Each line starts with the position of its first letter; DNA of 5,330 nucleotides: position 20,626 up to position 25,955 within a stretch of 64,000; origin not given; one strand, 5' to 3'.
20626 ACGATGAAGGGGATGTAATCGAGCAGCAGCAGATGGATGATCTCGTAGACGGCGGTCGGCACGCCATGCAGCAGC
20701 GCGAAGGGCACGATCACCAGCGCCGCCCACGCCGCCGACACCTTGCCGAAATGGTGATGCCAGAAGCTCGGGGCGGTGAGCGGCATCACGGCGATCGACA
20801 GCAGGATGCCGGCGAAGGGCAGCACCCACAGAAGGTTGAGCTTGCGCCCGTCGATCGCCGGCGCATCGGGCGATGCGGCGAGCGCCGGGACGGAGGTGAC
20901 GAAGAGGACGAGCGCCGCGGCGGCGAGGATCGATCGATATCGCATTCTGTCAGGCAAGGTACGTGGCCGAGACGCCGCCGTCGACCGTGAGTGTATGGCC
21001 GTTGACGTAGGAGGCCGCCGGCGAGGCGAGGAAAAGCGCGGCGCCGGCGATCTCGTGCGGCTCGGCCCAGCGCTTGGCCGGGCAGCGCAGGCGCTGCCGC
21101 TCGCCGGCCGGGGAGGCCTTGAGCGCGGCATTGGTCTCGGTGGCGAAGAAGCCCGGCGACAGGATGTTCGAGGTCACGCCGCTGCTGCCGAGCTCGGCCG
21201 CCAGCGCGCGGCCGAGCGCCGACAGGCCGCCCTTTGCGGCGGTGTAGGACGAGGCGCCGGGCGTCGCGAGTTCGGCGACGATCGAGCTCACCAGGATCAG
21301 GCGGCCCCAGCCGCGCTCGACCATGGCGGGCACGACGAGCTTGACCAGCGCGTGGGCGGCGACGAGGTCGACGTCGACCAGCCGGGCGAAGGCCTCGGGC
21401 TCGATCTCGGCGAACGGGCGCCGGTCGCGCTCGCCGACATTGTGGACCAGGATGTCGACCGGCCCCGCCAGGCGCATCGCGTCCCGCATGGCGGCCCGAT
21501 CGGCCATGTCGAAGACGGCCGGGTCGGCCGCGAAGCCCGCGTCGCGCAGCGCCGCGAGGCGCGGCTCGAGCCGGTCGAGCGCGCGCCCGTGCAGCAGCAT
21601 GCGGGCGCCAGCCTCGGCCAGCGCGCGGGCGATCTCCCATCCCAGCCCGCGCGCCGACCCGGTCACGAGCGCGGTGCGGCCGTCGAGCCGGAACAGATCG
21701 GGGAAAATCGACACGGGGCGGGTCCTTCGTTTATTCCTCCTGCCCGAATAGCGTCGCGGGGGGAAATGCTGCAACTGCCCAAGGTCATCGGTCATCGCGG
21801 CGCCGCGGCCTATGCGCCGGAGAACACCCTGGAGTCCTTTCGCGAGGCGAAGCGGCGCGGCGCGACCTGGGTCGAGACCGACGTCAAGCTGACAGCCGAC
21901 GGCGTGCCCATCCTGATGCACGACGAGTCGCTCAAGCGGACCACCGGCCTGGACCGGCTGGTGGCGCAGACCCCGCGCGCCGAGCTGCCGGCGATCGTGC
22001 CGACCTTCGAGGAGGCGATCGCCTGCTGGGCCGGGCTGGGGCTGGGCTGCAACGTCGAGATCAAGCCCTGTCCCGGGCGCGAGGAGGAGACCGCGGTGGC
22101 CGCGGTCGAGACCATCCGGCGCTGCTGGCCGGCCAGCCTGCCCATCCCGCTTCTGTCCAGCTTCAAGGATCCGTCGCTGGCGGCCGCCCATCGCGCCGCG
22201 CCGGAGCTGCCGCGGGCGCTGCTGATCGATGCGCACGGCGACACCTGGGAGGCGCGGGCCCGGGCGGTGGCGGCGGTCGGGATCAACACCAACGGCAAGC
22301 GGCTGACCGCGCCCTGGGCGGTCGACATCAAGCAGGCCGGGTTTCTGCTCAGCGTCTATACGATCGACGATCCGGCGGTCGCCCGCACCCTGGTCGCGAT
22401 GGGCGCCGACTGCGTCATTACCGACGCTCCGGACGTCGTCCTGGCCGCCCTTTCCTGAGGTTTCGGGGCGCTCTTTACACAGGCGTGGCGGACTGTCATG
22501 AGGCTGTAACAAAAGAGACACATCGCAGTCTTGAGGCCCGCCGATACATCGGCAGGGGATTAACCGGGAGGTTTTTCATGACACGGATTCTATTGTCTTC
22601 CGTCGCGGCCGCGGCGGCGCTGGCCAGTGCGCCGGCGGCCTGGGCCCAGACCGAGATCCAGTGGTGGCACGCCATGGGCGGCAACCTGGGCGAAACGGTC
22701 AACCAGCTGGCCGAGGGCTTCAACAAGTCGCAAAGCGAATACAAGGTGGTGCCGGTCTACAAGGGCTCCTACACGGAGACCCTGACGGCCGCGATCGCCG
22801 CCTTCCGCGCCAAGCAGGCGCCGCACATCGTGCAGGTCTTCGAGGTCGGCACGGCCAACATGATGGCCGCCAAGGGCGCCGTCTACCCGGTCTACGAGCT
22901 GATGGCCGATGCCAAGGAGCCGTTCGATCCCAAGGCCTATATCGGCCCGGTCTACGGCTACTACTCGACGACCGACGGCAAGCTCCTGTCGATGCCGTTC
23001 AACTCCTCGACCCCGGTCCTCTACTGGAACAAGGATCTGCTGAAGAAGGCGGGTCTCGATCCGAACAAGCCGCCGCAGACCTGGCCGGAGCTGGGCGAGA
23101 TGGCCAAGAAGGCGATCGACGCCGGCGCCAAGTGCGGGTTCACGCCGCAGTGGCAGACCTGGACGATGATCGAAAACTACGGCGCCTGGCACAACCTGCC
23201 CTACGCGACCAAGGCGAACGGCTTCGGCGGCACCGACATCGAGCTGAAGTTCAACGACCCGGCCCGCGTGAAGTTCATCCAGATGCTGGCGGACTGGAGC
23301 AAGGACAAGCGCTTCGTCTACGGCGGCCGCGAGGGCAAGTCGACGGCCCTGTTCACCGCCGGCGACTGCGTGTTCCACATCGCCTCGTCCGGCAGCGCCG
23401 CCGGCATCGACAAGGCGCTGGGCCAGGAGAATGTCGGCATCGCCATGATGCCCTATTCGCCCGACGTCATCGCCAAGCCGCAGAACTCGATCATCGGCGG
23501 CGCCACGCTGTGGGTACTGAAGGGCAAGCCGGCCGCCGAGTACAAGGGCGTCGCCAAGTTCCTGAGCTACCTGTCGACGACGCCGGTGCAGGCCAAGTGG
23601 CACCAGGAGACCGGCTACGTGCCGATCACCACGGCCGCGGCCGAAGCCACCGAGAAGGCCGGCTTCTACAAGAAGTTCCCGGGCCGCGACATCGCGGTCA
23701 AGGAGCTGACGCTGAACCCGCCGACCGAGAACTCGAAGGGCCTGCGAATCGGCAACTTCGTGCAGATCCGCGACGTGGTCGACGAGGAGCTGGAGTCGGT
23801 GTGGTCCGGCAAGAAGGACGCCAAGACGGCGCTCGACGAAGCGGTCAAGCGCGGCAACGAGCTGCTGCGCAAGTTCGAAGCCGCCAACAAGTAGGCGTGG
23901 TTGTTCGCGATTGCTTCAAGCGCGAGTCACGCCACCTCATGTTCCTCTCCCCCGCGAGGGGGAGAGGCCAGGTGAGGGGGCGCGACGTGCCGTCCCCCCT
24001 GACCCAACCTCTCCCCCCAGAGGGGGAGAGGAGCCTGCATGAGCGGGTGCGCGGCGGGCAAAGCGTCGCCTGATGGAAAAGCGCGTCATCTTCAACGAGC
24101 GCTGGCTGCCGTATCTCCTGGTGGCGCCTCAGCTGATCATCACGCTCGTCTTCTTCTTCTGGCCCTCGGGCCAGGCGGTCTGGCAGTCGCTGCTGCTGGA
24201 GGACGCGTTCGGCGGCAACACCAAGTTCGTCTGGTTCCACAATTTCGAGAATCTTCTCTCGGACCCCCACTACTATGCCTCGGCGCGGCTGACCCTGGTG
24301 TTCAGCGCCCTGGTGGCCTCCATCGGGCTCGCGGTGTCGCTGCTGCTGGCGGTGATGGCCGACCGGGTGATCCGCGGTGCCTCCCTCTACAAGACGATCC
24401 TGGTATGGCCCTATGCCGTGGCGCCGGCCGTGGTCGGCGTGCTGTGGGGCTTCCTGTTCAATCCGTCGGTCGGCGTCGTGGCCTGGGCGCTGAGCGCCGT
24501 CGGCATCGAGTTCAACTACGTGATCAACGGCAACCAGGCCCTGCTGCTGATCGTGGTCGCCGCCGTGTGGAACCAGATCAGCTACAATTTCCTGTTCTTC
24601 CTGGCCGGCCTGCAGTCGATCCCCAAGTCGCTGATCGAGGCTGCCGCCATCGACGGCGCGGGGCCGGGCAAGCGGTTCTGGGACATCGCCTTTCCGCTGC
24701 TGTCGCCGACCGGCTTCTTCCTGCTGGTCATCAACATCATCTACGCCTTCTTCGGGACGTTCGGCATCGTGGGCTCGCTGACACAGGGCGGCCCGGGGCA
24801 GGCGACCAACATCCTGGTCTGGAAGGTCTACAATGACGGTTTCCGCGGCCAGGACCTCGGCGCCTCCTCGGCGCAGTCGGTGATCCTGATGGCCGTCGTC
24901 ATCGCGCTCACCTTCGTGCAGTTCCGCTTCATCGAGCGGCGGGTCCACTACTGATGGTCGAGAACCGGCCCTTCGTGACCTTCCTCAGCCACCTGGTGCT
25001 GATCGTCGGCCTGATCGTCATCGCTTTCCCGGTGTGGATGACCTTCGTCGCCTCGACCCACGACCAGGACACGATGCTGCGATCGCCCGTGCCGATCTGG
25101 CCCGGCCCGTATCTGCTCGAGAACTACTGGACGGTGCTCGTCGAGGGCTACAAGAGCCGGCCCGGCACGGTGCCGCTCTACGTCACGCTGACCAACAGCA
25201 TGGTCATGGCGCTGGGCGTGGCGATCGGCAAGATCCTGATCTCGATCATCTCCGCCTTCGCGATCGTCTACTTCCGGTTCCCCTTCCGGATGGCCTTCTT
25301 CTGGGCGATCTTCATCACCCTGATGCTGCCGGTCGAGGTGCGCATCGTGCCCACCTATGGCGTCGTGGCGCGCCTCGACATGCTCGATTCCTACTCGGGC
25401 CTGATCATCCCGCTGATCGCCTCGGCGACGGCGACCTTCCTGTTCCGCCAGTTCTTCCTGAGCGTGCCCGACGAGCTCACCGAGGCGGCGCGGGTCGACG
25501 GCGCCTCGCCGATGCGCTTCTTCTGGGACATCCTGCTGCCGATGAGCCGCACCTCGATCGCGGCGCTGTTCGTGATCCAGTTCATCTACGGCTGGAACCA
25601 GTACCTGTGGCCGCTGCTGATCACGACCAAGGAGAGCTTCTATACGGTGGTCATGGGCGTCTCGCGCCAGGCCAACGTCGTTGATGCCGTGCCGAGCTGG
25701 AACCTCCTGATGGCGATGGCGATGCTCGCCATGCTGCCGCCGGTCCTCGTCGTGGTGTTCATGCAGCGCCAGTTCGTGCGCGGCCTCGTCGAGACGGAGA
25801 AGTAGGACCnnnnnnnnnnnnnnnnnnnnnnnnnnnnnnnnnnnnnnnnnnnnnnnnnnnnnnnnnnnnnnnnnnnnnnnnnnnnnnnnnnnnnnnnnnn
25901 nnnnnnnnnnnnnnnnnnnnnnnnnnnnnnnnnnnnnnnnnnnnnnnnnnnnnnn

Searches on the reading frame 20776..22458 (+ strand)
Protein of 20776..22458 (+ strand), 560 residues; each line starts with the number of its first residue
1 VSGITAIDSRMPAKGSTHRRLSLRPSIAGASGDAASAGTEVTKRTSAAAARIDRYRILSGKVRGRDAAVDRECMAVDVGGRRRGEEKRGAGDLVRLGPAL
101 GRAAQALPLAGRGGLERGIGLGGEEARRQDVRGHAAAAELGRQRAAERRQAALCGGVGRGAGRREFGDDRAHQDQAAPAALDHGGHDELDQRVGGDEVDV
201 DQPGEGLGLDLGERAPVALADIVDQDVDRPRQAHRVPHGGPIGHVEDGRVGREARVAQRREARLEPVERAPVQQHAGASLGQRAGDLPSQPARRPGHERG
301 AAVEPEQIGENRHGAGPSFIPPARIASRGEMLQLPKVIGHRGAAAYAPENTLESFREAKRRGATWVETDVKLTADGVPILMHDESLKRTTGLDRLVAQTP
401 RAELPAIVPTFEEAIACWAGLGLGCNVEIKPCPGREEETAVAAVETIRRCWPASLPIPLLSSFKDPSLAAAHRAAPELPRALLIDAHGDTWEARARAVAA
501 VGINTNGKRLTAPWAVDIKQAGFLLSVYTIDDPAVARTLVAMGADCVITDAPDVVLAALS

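Call 65: search_protein_families(library=pfam, proteins=[window:20776-22458:+], max_evalue=1e-8)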
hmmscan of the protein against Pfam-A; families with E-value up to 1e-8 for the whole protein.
window:20776-22458:+ (560 aa): 1 family
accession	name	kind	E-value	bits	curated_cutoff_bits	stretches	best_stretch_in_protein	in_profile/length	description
PF03009.23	GDPD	-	4.4e-38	132.2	23.6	1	340-553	1-243/244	Glycerophosphoryl diester phosphodiesterase family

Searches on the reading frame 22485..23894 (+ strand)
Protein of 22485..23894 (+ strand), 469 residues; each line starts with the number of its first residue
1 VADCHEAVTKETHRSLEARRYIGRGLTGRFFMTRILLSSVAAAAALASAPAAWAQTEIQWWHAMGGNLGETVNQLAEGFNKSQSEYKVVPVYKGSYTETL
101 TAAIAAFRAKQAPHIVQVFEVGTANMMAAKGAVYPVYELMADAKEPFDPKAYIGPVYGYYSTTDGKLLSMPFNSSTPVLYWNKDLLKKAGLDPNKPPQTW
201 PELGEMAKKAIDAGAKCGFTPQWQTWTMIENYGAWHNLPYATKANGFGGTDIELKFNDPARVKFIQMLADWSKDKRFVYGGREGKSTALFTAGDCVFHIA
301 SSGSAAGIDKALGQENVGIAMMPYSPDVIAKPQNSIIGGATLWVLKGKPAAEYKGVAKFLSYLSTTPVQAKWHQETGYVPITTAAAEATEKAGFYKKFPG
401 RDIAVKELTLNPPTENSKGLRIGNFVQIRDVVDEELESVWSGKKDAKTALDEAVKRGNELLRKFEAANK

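Call 65: search_protein_families(library=pfam, proteins=[window:22485-23894:+], max_evalue=1e-8)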
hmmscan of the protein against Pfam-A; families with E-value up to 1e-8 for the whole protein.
window:22485-23894:+ (469 aa): 2 families
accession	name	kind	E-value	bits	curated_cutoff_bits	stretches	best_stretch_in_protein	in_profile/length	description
PF13416.11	SBP_bac_8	-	2.6e-39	136.1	27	1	74-388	1-268/279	Bacterial extracellular solute-binding protein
PF01547.30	SBP_bac_1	-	9.1e-26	92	26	1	66-370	2-307/307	Bacterial extracellular solute-binding protein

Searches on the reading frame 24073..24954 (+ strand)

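Call 68: search_protein_families(library=pfam, proteins=[window:24073-24954:+], max_evalue=1e-8)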
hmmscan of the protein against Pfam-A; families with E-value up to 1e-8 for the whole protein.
window:24073-24954:+ (293 aa): 1 family
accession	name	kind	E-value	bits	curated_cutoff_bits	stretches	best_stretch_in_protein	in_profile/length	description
PF00528.27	BPD_transp_1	-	1.3e-14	54.8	26.4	1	88-292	4-183/184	Binding-protein-dependent transport system inner membrane component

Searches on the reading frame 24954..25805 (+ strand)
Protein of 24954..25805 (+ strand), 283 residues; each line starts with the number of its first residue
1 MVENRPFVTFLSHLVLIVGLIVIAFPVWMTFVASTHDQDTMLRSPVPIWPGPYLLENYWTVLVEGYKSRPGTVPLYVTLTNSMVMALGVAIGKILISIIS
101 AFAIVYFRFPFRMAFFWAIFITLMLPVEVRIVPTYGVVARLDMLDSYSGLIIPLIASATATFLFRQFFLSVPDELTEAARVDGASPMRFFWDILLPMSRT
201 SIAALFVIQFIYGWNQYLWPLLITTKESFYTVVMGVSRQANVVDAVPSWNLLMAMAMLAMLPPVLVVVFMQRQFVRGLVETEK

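Call 82: search_protein_families(library=pfam, proteins=[window:24954-25805:+], max_evalue=0.00001)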
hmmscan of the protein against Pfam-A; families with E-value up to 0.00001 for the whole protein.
window:24954-25805:+ (283 aa): 1 family
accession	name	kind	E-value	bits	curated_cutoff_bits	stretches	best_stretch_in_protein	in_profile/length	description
PF00528.27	BPD_transp_1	-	8e-18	65.2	26.4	1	94-278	2-182/184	Binding-protein-dependent transport system inner membrane component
